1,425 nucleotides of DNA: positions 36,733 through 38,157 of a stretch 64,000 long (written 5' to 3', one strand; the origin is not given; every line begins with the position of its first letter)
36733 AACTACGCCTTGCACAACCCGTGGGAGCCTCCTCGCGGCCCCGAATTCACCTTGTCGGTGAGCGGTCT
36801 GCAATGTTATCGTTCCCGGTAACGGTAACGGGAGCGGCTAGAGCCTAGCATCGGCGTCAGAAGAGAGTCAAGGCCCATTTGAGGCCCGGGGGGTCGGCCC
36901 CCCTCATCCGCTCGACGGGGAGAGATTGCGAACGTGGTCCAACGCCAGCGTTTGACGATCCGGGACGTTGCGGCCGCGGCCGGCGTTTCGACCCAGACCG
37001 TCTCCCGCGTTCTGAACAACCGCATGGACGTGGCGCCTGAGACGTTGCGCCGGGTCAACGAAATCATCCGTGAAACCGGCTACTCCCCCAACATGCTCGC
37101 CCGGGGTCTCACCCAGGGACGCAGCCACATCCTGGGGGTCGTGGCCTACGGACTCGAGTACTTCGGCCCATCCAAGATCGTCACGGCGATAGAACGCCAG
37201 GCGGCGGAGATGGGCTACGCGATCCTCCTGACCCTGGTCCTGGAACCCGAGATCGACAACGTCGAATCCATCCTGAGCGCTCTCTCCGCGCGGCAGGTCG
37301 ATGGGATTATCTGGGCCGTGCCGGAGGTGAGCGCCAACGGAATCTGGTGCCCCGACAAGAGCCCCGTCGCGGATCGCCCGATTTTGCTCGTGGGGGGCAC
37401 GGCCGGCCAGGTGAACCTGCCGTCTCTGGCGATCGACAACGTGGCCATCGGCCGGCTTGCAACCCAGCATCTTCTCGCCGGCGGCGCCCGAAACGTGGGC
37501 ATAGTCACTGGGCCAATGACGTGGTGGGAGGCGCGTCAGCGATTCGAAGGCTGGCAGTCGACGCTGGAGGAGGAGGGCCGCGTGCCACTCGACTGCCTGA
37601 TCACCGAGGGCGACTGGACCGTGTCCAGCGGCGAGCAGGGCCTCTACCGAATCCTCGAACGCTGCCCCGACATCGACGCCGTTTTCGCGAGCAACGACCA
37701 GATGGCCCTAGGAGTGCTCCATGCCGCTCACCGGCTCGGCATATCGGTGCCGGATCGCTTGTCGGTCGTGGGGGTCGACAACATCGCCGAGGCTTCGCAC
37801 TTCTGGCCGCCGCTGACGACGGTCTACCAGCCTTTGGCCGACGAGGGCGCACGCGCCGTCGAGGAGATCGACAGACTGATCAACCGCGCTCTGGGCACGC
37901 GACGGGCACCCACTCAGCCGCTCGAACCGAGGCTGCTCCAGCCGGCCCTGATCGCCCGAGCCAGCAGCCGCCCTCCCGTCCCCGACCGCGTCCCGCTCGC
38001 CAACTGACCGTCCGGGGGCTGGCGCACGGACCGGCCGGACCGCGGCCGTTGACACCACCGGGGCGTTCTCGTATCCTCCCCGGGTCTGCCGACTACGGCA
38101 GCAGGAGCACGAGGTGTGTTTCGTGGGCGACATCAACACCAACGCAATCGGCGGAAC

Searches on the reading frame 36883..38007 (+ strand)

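Call 43: search_protein_families(library=pfam, proteins=[window:36883-38007:+], max_evalue=0.00001)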
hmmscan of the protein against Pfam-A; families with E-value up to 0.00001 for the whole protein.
window:36883-38007:+ (374 aa): 5 families
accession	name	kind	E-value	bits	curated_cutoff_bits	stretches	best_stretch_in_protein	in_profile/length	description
PF13377.12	Peripla_BP_3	-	8.7e-32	110.9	26.5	1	195-362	2-167/167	Periplasmic binding protein-like domain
PF00532.27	Peripla_BP_1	-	5.6e-24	85.5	22.2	1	98-321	18-248/281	Periplasmic binding proteins and sugar binding domain of LacI family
PF00356.27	LacI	-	9.4e-18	64.2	27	1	25-70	1-46/46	Bacterial regulatory proteins, lacI family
PF13407.12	Peripla_BP_4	-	4.5e-13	49.8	35.1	1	102-333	19-254/258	Periplasmic binding protein domain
PF01381.28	HTH_3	-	4.9e-06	26.9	23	0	20-60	6-46/55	Helix-turn-helix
